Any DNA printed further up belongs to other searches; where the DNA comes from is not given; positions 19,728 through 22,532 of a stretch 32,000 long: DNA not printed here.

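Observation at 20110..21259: Two matching 13-mer palindrome clusters embedded in the PrimPol-helicase gene, either side of its helicase domain: candidate in-gene origin/iterons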

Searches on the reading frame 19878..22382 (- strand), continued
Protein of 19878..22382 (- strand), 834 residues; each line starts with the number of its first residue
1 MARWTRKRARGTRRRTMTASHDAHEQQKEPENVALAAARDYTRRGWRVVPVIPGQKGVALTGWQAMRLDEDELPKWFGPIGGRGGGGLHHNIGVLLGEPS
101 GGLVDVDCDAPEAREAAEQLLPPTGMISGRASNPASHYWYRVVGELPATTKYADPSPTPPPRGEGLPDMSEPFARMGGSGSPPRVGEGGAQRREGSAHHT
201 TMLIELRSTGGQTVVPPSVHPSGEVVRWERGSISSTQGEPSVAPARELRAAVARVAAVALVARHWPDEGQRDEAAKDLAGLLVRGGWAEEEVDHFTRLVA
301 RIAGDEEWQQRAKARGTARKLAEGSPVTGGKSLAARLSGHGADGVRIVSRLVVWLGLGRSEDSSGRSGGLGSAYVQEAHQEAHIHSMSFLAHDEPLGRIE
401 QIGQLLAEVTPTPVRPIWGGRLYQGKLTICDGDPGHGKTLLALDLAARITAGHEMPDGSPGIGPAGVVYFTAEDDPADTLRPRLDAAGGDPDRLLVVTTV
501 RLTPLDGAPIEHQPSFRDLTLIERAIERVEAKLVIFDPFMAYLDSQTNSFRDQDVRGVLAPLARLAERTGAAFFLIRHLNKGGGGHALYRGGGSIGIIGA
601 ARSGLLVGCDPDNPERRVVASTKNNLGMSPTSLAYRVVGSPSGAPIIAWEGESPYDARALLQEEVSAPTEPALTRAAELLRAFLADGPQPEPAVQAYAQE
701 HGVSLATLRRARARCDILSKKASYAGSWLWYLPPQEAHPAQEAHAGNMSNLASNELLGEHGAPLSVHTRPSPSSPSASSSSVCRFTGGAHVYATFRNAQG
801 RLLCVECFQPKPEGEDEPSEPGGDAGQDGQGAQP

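Call 33: search_dna_similar(query=window:19878-22382:-, collection=phages, mode=protein, max_rows=15)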
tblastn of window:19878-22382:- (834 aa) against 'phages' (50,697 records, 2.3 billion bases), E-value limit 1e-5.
Records with a match: 46; places in all: 46; records where one place covers at least 80% of the query: 0.
Best place of each record, by identity: <60% 46.
By first word of the organism name: Microbacterium 32; Bacteriophage 8; Brevundimonas 2; Dulem 1; Mycobacterium 1; Caudoviricetes 1; Desulfofustis 1.
By host as written in the record: Microbacterium foliorum NRRL B-24224 16; Microbacterium foliorum NRRL B-24224 SEA 11; - 10; Microbacterium paraoxydans NRRL B-14843 3; Brevundimonas pondensis LVF1 2; Microbacterium paraoxydans NWU1 2; Varecia variegata 1; Mycobacterium smegmatis mc2 155 1.
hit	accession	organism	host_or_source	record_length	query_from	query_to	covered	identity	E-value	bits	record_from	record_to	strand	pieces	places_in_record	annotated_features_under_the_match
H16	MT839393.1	Bacteriophage sp.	human fecal samples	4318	406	732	39%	34.0%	4e-24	115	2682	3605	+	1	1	record has no annotation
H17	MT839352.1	Bacteriophage sp.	human fecal samples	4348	406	732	39%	33.6%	5e-26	121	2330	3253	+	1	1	record has no annotation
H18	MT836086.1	Bacteriophage sp.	human fecal samples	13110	402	746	41%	30.0%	1e-23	113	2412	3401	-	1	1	record has no annotation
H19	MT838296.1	Bacteriophage sp.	human fecal samples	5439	404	735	40%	31.2%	7e-24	114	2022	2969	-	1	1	record has no annotation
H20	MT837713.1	Bacteriophage sp.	human fecal samples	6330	424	731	37%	32.5%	2e-16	91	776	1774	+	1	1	record has no annotation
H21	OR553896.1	Microbacterium phage Fregley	Microbacterium foliorum NRRL B-24224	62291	406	736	40%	30.2%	4e-14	83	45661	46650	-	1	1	74: DNA primase/helicase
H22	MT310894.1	Microbacterium phage Tempo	Microbacterium foliorum NRRL B-24224 SEA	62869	406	736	40%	30.2%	4e-14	83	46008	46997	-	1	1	74: DNA primase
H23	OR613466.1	Microbacterium phage CandC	Microbacterium foliorum NRRL B-24224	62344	406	736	40%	30.2%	4e-14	83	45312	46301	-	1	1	71: DNA primase/helicase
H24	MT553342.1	Microbacterium phage Kelcole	Microbacterium foliorum NRRL B-24224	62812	406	736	40%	30.2%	4e-14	83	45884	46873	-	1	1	72: DNA primase/helicase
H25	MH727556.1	Microbacterium phage OneinaGillian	Microbacterium foliorum NRRL B-24224 SEA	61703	406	736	40%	30.2%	5e-14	83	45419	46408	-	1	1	73: DNA primase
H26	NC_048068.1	Microbacterium phage OneinaGillian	Microbacterium foliorum NRRL B-24224 SEA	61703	406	736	40%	30.2%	5e-14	83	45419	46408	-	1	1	73: DNA primase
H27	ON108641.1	Microbacterium phage RobinRose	Microbacterium foliorum NRRL B-24224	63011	406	736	40%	29.9%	1e-13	81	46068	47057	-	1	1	75: DNA primase/helicase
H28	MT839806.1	Bacteriophage sp.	human fecal samples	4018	425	733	37%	31.9%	5e-25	117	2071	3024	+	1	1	record has no annotation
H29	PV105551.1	Microbacterium phage BirdInFrench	Microbacterium foliorum NRRL B-24224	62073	406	736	40%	29.1%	5e-13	79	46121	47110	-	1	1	73: DNA primase/helicase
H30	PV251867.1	Microbacterium phage Wilca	Microbacterium foliorum NRRL B-24224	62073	406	736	40%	29.1%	5e-13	79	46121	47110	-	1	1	73: DNA primase/helicase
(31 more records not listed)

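Call 34: get_annotated_region(hit=H17, flank=2500)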
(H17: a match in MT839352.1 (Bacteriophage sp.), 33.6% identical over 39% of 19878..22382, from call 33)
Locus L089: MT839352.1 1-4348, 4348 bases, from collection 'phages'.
description: UNVERIFIED: Bacteriophage sp. clone scaffold_10468 genomic sequence.
organism: Bacteriophage sp. (NCBI taxid 38018)
taxonomy: Viruses
host: -; source: human fecal samples; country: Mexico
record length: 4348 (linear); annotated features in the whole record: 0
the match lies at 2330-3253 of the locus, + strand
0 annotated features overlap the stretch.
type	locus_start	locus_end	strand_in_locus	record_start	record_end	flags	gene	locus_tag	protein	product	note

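Call 35: get_annotated_region(hit=H3, flank=2500)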
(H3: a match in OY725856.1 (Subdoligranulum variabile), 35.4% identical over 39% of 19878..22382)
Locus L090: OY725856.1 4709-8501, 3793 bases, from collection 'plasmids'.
description: Subdoligranulum variabile strain Subdoligranulum variabile TSDC17.2-1.1 genome assembly, plasmid: 22
organism: Subdoligranulum variabile (NCBI taxid 214851)
taxonomy: Bacteria; Bacillota; Clostridia; Eubacteriales; Oscillospiraceae; Subdoligranulum; Subdoligranulum variabile
host: -; source: -; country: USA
typing (MOB-suite, as given by PLSDB): mobilizable; relaxase MOBQ
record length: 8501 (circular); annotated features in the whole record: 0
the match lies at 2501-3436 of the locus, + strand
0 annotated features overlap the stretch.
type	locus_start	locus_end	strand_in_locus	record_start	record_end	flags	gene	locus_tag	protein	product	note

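Call 36: get_annotated_region(hit=H10, flank=2500)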
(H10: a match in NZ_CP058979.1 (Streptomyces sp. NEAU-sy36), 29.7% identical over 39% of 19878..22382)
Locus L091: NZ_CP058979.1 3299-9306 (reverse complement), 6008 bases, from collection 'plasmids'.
description: Streptomyces sp. NEAU-sy36 plasmid unnamed2, complete sequence
organism: Streptomyces sp. NEAU-sy36 (NCBI taxid 2751189)
taxonomy: Bacteria; Actinomycetota; Actinomycetes; Kitasatosporales; Streptomycetaceae; Streptomyces; Streptomyces sp. NEAU-sy36
host: -; source: whole organism,maize rhizosphere soil; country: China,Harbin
typing (MOB-suite, as given by PLSDB): non-mobilizable
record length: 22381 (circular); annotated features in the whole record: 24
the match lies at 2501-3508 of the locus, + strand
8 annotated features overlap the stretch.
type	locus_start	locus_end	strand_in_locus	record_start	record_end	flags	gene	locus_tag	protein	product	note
CDS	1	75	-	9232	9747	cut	-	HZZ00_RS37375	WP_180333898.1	hypothetical protein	-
CDS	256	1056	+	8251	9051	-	-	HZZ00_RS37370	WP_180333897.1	GntR family transcriptional regulator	-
CDS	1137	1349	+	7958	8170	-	-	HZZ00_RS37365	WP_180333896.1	helix-turn-helix domain-containing protein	-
CDS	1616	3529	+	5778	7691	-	-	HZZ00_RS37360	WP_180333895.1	AAA family ATPase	-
CDS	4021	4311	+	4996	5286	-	-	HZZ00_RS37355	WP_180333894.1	hypothetical protein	-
CDS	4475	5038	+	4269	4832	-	-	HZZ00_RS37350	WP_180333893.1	DUF4352 domain-containing protein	-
CDS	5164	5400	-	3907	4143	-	-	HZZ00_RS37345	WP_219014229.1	DUF2274 domain-containing protein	-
CDS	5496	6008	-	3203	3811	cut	-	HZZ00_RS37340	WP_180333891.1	ParA family protein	-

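Call 37: get_annotated_region(hit=H1, flank=2500)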
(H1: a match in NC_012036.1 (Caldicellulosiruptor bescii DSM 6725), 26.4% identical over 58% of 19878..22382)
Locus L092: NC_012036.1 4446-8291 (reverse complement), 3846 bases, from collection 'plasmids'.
description: Caldicellulosiruptor bescii DSM 6725 plasmid pATHE01, complete sequence
organism: Caldicellulosiruptor bescii DSM 6725 (NCBI taxid 521460)
taxonomy: Bacteria; Bacillota; ; Caldicellulosiruptorales; Caldicellulosiruptoraceae; Caldicellulosiruptor; Caldicellulosiruptor bescii; Caldicellulosiruptor bescii DSM 6725
host: -; source: -; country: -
typing (MOB-suite, as given by PLSDB): non-mobilizable; replicon rep_cluster_44
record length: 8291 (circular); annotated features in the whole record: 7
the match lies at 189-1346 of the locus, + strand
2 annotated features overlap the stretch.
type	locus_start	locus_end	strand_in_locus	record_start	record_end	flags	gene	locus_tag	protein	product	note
CDS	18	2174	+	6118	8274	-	-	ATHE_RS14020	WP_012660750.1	AAA family ATPase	-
CDS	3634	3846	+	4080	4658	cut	-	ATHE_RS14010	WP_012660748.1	hypothetical protein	-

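Call 38: get_annotated_region(hit=H21, flank=2500)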
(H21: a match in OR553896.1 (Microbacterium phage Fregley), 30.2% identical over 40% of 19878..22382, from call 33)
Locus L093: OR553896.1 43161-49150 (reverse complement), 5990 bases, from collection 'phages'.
description: Microbacterium phage Fregley, complete genome.
organism: Microbacterium phage Fregley (NCBI taxid 3077807)
taxonomy: Viruses; Duplodnaviria; Heunggongvirae; Uroviricota; Caudoviricetes; Gillianvirus
host: Microbacterium foliorum NRRL B-24224; source: soil; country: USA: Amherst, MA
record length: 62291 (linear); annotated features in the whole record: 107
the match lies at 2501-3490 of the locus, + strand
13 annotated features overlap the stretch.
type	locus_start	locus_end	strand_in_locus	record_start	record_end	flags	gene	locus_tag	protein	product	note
CDS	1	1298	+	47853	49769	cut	76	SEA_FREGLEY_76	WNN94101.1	hypothetical protein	-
CDS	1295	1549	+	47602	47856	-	75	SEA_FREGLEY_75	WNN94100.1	hypothetical protein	-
CDS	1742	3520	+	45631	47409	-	74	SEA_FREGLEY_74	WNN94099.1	DNA primase/helicase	-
CDS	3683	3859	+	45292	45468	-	73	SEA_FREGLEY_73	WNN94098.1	hypothetical protein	-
CDS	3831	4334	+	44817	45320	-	72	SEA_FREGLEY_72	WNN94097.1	hypothetical protein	-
CDS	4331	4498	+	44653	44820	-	71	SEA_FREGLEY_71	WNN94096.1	membrane protein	-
CDS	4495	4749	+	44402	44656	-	70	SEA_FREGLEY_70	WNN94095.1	hypothetical protein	-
CDS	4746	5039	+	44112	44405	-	69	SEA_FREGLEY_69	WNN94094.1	hypothetical protein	-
CDS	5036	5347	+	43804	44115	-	68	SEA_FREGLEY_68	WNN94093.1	hypothetical protein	-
CDS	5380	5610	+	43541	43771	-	67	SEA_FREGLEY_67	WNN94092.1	hypothetical protein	-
CDS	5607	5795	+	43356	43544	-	66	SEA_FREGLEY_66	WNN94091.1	hypothetical protein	-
CDS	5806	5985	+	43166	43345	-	65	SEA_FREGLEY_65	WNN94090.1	hypothetical protein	-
CDS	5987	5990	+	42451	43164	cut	64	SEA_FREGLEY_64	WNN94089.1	SSB protein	-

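Call 46: find_encoding_contigs(protein=P0030, flank=10000, max_places=1)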
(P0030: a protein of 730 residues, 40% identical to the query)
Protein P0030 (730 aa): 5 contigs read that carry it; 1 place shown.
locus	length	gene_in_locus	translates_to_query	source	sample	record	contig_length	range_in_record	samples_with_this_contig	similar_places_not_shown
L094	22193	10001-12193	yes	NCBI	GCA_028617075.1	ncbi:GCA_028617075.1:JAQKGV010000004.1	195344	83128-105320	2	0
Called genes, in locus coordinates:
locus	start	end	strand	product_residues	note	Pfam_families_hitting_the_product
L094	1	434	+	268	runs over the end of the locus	PF04199:Cyclase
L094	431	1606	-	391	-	PF02515:CoA_transf_3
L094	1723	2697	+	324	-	PF08240:ADH_N, PF00107:ADH_zinc_N, PF13602:ADH_zinc_N_2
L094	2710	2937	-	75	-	-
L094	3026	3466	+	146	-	PF22381:Staph_reg_Sar_Rot, PF01047:MarR, PF12802:MarR_2, PF13463:HTH_27, PF12840:HTH_20 (faint), PF13412:HTH_24 (faint)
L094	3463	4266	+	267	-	PF00005:ABC_tran, PF13304:AAA_21 (weak)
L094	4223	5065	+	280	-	PF01061:ABC2_membrane, PF12679:ABC2_membrane_2 (weak), PF12730:ABC2_membrane_4 (weak), PF12698:ABC2_membrane_3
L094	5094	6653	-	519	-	PF11028:TMEM260_N, PF09594:GT87 (faint), PF13231:PMT_2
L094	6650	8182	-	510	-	PF02366:PMT (faint), PF13231:PMT_2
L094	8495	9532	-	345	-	-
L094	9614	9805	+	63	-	PF12728:HTH_17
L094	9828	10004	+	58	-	-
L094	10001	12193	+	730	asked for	PF09250:Prim-Pol, PF13481:AAA_25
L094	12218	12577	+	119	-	-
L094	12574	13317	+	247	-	-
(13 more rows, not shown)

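Call 47: find_encoding_contigs(protein=P0015, flank=10000, max_places=1)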
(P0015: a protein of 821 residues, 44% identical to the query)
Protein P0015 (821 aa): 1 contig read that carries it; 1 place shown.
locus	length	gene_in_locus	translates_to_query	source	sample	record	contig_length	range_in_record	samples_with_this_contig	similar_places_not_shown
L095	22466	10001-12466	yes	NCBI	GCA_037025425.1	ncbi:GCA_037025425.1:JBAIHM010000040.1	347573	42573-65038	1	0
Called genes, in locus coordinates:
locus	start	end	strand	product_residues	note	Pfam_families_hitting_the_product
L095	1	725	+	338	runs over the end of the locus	PF01557:FAA_hydrolase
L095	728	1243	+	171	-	PF04978:MST, PF12867:DinB_2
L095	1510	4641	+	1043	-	PF01565:FAD_binding_4, PF02913:FAD-oxidase_C, PF13183:Fer4_8, PF13534:Fer4_17 (weak), PF02754:CCG (faint)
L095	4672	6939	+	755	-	PF14742:GDE_N_bis, PF06202:GDE_C, PF22422:MGH1-like_GH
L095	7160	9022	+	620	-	PF00069:Pkinase, PF07714:PK_Tyr_Ser-Thr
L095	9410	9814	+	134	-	-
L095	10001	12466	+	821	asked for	PF09250:Prim-Pol, PF13481:AAA_25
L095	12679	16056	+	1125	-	PF02384:N6_Mtase, PF18135:Type_ISP_C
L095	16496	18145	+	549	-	PF03237:Terminase_6N, PF04466:Terminase_3 (weak)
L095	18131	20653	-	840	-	PF13196:DUF4012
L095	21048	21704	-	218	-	PF10646:Germane (weak)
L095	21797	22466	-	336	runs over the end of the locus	PF13177:DNA_pol3_delta2, PF00004:AAA (faint)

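Call 48: find_encoding_contigs(protein=P0045, flank=10000, max_places=1)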
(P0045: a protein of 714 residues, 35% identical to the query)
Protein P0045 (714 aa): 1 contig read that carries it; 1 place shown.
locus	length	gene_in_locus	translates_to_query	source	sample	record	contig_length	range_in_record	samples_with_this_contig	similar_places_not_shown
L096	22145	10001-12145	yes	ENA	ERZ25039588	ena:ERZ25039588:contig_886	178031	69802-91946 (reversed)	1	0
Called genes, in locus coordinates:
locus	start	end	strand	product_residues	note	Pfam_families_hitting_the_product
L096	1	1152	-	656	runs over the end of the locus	PF00004:AAA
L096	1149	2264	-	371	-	PF14065:Pvc16_N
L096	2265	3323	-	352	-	-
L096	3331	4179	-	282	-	PF12322:T4_baseplate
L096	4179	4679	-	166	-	PF06841:Phage_T4_gp19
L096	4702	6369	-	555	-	PF04984:Phage_sheath_1 (weak), PF17482:Phage_sheath_1C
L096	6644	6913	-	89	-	PF02687:FtsX (weak)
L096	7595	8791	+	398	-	PF00589:Phage_integrase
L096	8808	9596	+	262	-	-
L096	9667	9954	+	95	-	-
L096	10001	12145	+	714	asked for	PF09250:Prim-Pol, PF13481:AAA_25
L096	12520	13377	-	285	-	PF13612:DDE_Tnp_1_3, PF01609:DDE_Tnp_1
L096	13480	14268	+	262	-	-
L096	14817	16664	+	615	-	PF08357:SEFIR, PF13676:TIR_2, PF13620:CarboxypepD_reg (weak)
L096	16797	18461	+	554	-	-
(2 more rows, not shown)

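Call 57: predict_structure(alignment_id=A1)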
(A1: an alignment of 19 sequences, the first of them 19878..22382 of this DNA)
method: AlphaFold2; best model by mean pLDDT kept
length: 834 residues; sequences in the alignment: 19
mean_pLDDT: 69.0   pTM: 0.40
mean pLDDT of the five models: 69.0, 66.9, 66.3, 63.5, 62.3
residues with pLDDT >= 90: 197; 70-90: 314; 50-70: 77; < 50: 246
segments of 3 or more residues with pLDDT < 50: 1-30, 81-87, 147-209, 229-237, 360-403, 502-511, 581-592, 664-668, 736-779, 815-834
pLDDT, mean of each block of 10 residues (from residue 1): 36 33 36 79 86 74 77 80 49 79 81 89 79 77 61 32 32 30 29 27 39 69 54 50 84 91 89 94 91 96 93 90 82 79 74 74 40 37 33 37 65 86 94 87 96 93 91 84 93 85 43 67 92 93 70 76 91 87 41 64 90 87 87 94 91 87 52 85 92 89 79 89 72 63 29 26 30 38 72 71 83 54 32 32
secondary structure, 60 per line:
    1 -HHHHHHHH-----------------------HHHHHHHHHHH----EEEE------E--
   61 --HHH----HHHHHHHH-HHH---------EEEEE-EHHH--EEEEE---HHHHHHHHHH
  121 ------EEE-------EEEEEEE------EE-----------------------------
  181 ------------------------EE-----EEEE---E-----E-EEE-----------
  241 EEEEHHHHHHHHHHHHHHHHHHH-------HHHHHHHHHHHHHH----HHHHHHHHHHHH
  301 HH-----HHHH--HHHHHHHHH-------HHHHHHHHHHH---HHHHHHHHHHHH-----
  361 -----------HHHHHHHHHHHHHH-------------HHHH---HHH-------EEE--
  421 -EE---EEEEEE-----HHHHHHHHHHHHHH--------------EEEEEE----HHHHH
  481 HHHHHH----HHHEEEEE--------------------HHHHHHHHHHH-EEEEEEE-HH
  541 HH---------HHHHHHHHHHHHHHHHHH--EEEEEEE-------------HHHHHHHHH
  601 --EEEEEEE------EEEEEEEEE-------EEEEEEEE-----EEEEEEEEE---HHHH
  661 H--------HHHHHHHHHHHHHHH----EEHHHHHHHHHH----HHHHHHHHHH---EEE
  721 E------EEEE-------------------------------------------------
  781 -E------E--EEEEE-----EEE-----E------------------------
elements in order (helices of 4 or more, strands of 3 or more residues): H2-9 H33-43 E48-51 H70-77 E91-95 E103-107 H111-120 E127-129 E137-143 E212-215 E227-229 E241-244 H245-263 H271-284 H289-302 H308-311 H314-322 H330-340 H344-355 H372-385 H399-402 E416-418 E427-432 H438-451 E466-471 H476-486 E494-498 H519-529 E531-537 H539-542 H552-569 E572-578 H592-600 E603-609 E616-624 E632-639 E645-653 H657-661 H670-684 H691-700 H705-714 E718-721 E728-731 E792-796 E802-804

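Call 58: search_solved_structures(query=window:19878-22382:-, max_evalue=0.01)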
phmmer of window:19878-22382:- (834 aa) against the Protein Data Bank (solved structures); distinct sequences matched with E-value up to 0.01: 0.
